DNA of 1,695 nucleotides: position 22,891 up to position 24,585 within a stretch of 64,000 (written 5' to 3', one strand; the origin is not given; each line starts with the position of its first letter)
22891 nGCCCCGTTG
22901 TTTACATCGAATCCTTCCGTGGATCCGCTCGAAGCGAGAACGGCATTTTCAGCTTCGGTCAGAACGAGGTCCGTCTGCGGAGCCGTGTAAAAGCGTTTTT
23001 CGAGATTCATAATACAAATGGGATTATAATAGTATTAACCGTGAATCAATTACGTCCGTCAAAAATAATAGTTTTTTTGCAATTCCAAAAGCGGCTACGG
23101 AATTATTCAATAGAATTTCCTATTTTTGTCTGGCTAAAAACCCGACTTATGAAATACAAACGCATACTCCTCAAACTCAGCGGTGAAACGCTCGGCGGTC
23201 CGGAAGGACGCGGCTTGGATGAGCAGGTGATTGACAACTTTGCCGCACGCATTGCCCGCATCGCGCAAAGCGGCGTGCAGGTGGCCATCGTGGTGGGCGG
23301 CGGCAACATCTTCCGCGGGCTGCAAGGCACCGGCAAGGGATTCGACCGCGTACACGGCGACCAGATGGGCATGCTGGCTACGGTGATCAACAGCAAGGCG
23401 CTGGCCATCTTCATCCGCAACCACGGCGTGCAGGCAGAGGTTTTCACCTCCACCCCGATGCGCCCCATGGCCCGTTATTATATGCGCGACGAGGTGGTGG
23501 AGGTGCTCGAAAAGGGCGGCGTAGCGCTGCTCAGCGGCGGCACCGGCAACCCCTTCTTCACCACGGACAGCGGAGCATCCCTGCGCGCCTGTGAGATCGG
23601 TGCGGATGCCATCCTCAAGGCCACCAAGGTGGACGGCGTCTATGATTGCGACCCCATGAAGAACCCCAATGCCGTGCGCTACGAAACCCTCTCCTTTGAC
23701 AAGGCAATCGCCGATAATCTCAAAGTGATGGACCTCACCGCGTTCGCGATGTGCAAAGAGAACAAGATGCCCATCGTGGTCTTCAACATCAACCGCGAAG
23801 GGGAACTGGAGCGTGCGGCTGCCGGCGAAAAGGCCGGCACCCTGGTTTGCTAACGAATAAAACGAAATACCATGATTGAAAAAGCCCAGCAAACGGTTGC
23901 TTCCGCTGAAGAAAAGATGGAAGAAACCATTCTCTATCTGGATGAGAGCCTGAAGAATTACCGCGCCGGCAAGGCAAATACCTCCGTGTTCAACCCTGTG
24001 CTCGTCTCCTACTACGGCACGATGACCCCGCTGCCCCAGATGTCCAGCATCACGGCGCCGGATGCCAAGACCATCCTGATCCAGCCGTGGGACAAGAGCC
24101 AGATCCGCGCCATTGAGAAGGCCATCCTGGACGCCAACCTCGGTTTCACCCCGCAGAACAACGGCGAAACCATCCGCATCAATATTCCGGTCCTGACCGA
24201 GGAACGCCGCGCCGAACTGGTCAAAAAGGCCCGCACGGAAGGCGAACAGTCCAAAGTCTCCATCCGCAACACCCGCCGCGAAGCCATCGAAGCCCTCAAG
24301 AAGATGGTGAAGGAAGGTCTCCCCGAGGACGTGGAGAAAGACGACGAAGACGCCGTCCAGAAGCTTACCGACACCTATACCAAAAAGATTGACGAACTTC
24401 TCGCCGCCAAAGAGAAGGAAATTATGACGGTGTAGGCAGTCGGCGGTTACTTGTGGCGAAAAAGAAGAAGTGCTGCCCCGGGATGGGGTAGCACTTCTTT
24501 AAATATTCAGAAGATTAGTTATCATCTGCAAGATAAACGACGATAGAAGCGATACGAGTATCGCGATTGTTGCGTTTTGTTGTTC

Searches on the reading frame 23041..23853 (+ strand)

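Call 17: search_protein_families(library=pfam, proteins=[window:23041-23853:+], max_evalue=0.001)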
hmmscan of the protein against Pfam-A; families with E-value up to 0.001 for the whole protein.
window:23041-23853:+ (270 aa): 1 family
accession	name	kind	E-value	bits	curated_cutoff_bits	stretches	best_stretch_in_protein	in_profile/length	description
PF00696.33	AA_kinase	-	2.8e-37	129.2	24.9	1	40-249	1-234/234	Amino acid kinase family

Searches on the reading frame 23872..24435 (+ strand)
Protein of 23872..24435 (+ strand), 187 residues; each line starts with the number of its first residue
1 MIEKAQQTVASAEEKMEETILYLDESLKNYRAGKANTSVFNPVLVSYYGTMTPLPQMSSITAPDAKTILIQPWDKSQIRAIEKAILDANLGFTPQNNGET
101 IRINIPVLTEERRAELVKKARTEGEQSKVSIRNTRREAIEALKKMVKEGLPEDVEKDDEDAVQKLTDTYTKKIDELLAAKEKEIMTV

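Call 17: search_protein_families(library=pfam, proteins=[window:23872-24435:+], max_evalue=0.001)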
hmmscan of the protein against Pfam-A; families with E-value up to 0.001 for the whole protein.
window:23872-24435:+ (187 aa): 1 family
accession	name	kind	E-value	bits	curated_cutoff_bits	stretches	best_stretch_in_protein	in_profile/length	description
PF01765.24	RRF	-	7.1e-63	211.7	29.7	1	24-185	2-164/164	Ribosome recycling factor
